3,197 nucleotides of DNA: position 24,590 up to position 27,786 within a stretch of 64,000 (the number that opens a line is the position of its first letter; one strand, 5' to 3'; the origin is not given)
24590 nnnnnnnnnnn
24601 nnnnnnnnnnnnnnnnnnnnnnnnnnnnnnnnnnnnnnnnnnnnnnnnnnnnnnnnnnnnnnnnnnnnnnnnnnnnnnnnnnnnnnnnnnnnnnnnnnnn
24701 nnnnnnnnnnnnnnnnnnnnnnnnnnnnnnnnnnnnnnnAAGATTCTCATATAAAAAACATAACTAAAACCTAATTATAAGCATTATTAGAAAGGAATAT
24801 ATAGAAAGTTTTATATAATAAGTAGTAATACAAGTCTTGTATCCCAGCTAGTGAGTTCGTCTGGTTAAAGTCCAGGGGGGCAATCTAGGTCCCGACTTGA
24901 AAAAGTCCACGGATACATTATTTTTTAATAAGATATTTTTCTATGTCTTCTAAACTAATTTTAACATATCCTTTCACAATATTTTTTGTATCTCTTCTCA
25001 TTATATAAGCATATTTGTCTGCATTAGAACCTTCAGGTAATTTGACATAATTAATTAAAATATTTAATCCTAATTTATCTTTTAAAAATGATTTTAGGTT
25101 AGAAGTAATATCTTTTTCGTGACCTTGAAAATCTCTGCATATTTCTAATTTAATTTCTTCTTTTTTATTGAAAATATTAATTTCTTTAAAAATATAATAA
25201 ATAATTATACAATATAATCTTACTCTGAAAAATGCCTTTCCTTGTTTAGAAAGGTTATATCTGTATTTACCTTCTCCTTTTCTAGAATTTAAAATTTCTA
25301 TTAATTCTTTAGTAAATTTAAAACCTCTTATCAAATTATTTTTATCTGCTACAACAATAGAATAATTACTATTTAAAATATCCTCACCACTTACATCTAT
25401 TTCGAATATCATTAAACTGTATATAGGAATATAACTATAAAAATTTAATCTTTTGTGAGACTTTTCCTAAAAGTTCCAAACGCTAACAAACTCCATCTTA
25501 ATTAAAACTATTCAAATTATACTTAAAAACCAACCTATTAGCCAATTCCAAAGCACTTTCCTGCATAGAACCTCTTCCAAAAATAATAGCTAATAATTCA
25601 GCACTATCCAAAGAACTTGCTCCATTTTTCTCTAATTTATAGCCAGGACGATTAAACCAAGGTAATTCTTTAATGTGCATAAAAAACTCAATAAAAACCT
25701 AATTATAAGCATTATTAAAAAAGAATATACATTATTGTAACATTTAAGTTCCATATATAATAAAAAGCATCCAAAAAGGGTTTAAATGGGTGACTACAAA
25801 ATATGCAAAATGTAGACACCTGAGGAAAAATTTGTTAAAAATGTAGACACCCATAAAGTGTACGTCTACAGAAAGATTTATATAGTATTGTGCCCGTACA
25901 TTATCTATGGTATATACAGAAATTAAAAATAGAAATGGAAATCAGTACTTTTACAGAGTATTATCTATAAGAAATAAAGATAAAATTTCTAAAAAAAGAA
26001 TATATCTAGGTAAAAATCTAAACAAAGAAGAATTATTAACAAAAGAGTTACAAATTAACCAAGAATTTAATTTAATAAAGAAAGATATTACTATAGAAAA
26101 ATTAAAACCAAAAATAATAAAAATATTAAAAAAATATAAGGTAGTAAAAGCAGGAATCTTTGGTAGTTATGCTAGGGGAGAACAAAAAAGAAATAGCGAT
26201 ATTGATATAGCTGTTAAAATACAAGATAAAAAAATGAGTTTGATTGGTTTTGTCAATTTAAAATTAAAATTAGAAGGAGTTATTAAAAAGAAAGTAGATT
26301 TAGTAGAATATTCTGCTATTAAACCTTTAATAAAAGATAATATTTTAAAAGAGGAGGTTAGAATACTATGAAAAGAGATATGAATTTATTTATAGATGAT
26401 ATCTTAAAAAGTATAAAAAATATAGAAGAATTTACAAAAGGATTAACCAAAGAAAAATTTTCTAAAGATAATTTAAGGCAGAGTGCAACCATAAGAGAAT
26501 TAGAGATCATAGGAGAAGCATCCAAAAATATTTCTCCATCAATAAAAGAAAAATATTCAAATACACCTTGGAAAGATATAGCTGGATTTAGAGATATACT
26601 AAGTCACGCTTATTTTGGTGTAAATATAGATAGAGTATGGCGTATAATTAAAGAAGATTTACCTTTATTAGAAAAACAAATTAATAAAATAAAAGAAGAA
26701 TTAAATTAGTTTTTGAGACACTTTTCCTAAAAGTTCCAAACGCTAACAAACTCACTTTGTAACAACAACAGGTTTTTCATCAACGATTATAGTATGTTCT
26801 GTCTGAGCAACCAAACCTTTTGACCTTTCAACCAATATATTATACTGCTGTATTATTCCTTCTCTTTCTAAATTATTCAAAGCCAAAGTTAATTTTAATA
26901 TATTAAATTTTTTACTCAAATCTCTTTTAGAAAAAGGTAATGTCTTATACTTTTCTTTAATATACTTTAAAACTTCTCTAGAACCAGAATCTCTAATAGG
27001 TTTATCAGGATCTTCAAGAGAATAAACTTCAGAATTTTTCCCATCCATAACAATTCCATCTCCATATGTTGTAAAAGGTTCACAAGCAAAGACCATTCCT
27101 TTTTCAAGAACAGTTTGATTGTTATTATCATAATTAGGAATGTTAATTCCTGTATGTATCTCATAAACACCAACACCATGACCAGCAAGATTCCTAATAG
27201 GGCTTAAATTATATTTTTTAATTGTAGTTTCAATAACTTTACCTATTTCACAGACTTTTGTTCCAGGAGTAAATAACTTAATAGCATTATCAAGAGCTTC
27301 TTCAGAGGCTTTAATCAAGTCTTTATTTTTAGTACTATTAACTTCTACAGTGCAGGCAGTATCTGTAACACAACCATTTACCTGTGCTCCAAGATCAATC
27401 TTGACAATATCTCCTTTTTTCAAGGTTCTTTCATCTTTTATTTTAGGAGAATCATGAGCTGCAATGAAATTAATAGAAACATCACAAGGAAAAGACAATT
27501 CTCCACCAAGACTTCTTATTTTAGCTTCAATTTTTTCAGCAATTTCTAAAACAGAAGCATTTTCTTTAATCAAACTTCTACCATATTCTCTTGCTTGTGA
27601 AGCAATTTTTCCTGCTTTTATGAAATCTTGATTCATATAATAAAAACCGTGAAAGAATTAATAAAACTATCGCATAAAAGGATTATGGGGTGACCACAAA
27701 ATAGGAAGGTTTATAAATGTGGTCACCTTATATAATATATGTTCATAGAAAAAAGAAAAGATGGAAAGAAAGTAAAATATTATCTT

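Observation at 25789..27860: MNT and Fic ORFs share a homologous N-terminal extension, each with matching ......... inverted repeats at its promoter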

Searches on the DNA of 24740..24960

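Call 72: search_rna_families(source=window, start=24740, end=24960, threshold=evalue, max_evalue=1)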
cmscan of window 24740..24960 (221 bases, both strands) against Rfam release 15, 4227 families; matches with E-value up to 1: 0.
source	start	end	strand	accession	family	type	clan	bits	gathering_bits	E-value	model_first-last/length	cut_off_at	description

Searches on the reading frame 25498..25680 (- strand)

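Call 5: search_protein_families(library=pfam, proteins=[window:25498-25680:-], max_evalue=0.1)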
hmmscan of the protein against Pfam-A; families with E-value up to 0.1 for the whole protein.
window:25498-25680:- (60 aa): 1 family
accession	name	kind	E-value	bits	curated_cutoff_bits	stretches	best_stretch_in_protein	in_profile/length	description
PF20582.4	UPF0758_N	-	1.6e-13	51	27.1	1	3-58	1-56/77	UPF0758 N-terminal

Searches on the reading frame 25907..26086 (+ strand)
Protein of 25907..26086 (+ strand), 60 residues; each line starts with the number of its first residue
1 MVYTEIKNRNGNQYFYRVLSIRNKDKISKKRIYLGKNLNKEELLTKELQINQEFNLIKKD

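Call 11: search_protein_families(library=pfam, proteins=[window:25907-26086:+], max_evalue=10)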
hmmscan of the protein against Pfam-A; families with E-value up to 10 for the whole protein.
seq(60 aa): 0 families

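Call 42: search_protein_families(library=ncbifam, proteins=[window:25907-26086:+], max_evalue=1)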
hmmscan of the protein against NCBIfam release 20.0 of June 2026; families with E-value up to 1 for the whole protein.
seq(60 aa): 0 families

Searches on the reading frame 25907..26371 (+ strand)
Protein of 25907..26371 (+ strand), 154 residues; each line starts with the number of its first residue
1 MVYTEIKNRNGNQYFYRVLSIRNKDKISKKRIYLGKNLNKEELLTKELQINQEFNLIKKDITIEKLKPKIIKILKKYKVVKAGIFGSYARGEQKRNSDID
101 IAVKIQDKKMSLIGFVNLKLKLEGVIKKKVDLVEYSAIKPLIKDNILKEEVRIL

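Call 5: search_protein_families(library=pfam, proteins=[window:25907-26371:+], max_evalue=0.1)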
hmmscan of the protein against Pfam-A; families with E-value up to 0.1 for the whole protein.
window:25907-26371:+ (154 aa): 4 families
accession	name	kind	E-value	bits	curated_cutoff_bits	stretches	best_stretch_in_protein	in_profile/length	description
PF18765.7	Polbeta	-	5.7e-19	68.5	26.9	1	69-153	2-87/93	Polymerase beta, Nucleotidyltransferase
PF01909.29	NTP_transf_2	-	2.5e-13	50.6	21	1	69-149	3-89/93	Nucleotidyltransferase domain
PF22600.2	MTPAP-like_central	-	0.00065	20.2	27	1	55-110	18-70/139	Poly(A) RNA polymerase, mitochondrial-like, central palm domain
PF14792.12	DNA_pol_B_palm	-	0.014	16.1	25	1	77-119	22-56/113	DNA polymerase beta palm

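Call 14: find_homologous_proteins(query=window:25907-26371:+, max_evalue=0.001)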
Query window:25907-26371:+ (154 aa): 2589 proteins with E <= 0.001 among 2812 candidates; the best 120 are listed.
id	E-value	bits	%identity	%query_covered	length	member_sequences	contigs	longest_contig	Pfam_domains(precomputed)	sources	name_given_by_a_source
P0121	2.0e-85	302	100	100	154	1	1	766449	PF18765.8,PF01909.30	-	-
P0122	2.4e-85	302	100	100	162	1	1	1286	PF18765.8,PF01909.30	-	-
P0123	1.5e-57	212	71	100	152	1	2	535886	PF18765.8,PF01909.30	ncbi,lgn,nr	ncbi:MAG: nucleotidyltransferase domain-containing protein [Candidatus Nanoarchaeia archaeon]|nr:nuc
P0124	2.3e-51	192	67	100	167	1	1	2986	PF18765.8,PF01909.30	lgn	-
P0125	4.7e-51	191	66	100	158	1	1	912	PF18765.8,PF01909.30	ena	-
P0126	8.4e-50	187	63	100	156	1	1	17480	PF18765.8,PF01909.30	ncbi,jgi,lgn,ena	-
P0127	3.8e-49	185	63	100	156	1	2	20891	PF18765.8,PF01909.30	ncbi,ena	ncbi:MAG: nucleotidyltransferase family protein [Nanoarchaeota archaeon]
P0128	4.1e-49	185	64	100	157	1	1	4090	PF18765.8,PF01909.30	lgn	-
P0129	6.4e-49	184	63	99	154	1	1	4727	PF18765.8,PF01909.30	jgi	jgi:predicted nucleotidyltransferase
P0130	8.3e-49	184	60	100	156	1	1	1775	PF18765.8,PF01909.30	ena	-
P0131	9.5e-49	183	60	100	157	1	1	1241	PF18765.8,PF01909.30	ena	-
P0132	1.0e-48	183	63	100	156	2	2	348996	PF18765.8,PF01909.30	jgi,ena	-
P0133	1.7e-48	183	62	100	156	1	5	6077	PF18765.8,PF01909.30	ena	-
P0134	2.0e-48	182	61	100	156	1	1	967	PF18765.8,PF01909.30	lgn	-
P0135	2.1e-48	182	63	100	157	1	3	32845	PF18765.8,PF01909.30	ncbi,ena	-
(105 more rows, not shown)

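Call 27: find_related_loci(query=A2, collection=metagenome_contigs, flank=2500)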
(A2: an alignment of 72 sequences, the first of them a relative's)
Query A2 (154 aa) in metagenome_contigs; peptide patterns used: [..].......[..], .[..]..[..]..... (x = any residue, [..] = any of these).
599 stretches matched a pattern (row limit reached: there are more); 577 encode a relative of the query (tblastn E <= 1e-3); the best 80 are kept; 80 distinct loci.
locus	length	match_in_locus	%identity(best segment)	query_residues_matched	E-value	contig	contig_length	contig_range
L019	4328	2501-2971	63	1-154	2e-56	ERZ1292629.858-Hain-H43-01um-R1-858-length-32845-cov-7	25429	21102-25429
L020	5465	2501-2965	62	1-153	3e-54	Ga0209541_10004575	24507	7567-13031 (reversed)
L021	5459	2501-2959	63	1-151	3e-54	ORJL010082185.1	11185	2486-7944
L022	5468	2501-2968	62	1-154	4e-54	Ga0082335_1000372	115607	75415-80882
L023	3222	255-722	56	1-154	7e-54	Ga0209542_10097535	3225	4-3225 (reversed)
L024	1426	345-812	59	1-154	5e-56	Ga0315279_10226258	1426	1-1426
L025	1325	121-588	62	1-154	3e-56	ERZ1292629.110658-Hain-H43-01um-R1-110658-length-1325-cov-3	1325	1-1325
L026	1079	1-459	63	3-152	5e-57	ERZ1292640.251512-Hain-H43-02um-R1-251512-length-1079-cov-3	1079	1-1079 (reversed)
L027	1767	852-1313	63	1-154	4e-55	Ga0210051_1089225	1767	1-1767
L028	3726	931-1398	61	1-154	1e-53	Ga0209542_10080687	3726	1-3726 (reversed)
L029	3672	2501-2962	59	1-154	4e-53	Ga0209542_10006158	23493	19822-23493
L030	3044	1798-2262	60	1-154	9e-53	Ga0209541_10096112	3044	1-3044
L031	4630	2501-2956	61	1-150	1e-52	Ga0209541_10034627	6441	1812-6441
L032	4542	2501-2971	59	1-154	2e-52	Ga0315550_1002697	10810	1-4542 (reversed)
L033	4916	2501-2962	59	1-154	1e-52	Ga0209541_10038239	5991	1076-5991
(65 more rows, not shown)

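Call 42: search_protein_families(library=ncbifam, proteins=[window:25907-26371:+], max_evalue=1)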
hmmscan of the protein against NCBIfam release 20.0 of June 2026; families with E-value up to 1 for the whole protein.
window:25907-26371:+ (154 aa): 4 families
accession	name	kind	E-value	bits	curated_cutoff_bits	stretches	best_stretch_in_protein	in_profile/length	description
NF047752.1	MntA_antitoxin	equivalog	1.3e-15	57.2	60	1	76-153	4-80/106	type VII toxin-antitoxin system MntA family adenylyltransferase antitoxin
NF051895.1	anti_phage_HalB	equivalog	0.00033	20.3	190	1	84-108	4-28/211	anti-phage Hailong system nucleotidyltransferase HalB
NF000119.1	linco_LnuF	exception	0.0072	15.6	450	1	76-110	17-51/273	lincosamide nucleotidyltransferase Lnu(F)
NF028535.0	ANT_4p_II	subfamily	0.092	12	350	1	82-109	22-49/251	ANT(4')-II family aminoglycoside nucleotidyltransferase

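Call 61: predict_structure(alignment_id=A2)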
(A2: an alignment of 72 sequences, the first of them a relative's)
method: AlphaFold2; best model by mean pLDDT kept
length: 154 residues; sequences in the alignment: 72
mean_pLDDT: 87.4   pTM: 0.59
mean pLDDT of the five models: 87.4, 85.8, 85.4, 85.4, 80.1
residues with pLDDT >= 90: 76; 70-90: 68; 50-70: 10; < 50: 0
segments of 3 or more residues with pLDDT < 50: none
pLDDT, mean of each block of 10 residues (from residue 1): 94 94 86 95 93 67 80 93 85 77 90 93 91 89 82 87
secondary structure, 60 per line:
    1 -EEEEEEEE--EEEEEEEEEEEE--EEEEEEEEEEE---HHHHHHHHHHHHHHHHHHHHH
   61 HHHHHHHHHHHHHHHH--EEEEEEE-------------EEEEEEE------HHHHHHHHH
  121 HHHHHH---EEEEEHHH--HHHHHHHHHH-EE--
elements in order: E2-9 E12-23 E26-36 H40-76 E79-85 E99-105 H112-126 E130-134 H140-149
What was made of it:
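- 25907..26035 (+): Coding region of the MNT N-domain (aa 1-43; MNT-type, '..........…KRIYLG'). AF2 predicts b2-9, b12-23, b26-36, then a long helix 40-76 running into the MNT fold (call 61).
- The same fold appears in the full-length MNT model, followed by a 37-residue helix (call 61).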

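Call 78: find_encoding_contigs(protein=P0123, flank=4000, max_places=2)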
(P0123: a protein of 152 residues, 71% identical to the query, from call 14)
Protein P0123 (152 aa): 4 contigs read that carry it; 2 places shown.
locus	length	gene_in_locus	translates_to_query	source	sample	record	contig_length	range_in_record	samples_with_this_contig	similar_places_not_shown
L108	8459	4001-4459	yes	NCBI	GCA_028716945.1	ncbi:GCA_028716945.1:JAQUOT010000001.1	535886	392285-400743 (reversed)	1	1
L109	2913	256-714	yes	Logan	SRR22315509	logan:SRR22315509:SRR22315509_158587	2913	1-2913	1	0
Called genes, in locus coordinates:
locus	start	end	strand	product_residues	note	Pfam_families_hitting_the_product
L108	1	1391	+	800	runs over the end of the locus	PF13229:Beta_helix (faint)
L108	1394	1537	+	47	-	-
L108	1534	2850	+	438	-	-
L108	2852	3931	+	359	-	-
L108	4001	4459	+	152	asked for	PF01909:NTP_transf_2, PF18765:Polbeta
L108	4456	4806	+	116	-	PF01934:HepT-like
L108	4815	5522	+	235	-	-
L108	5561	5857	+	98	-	-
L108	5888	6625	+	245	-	PF12146:Hydrolase_4, PF00561:Abhydrolase_1, PF12697:Abhydrolase_6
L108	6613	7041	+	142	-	PF11969:DcpS_C, PF01230:HIT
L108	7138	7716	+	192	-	PF09335:VTT_dom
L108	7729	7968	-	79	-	PF01918:Alba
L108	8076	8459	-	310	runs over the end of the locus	PF14528:LAGLIDADG_3 (weak)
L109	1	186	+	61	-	?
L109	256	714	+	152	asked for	PF01909:NTP_transf_2, PF18765:Polbeta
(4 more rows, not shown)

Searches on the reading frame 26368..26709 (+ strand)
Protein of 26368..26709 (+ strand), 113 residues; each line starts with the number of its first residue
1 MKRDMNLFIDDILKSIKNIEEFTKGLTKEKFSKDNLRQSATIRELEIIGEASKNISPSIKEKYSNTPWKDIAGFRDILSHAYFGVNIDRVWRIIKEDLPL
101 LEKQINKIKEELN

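Call 5: search_protein_families(library=pfam, proteins=[window:26368-26709:+], max_evalue=0.1)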
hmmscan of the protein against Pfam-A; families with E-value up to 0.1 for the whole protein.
window:26368-26709:+ (113 aa): 1 family
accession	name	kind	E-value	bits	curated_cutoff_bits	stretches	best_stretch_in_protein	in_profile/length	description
PF01934.22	HepT-like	-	1.8e-30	105.6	23.5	1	12-108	1-120/120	Ribonuclease HepT-like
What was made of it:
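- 26368..26709 (+): HepT (HEPN RNase) toxin gene; its start overlaps the MNT stop by 4 nt. Pfam HepT-like 1.8e-30 (call 5).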

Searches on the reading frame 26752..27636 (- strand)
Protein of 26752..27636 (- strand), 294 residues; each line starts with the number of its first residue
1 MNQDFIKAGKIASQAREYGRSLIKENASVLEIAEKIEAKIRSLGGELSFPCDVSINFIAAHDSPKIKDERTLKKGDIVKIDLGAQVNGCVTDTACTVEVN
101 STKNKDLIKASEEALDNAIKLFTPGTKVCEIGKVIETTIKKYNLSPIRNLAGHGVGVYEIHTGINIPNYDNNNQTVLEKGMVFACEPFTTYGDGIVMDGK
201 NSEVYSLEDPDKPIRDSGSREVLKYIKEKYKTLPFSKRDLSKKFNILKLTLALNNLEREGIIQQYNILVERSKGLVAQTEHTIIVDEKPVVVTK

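Call 5: search_protein_families(library=pfam, proteins=[window:26752-27636:-], max_evalue=0.1)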
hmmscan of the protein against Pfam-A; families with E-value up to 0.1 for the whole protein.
window:26752-27636:- (294 aa): 1 family
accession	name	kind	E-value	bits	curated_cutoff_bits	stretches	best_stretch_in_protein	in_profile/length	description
PF00557.29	Peptidase_M24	-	1.8e-36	126.3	23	1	7-196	5-190/208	Metallopeptidase family M24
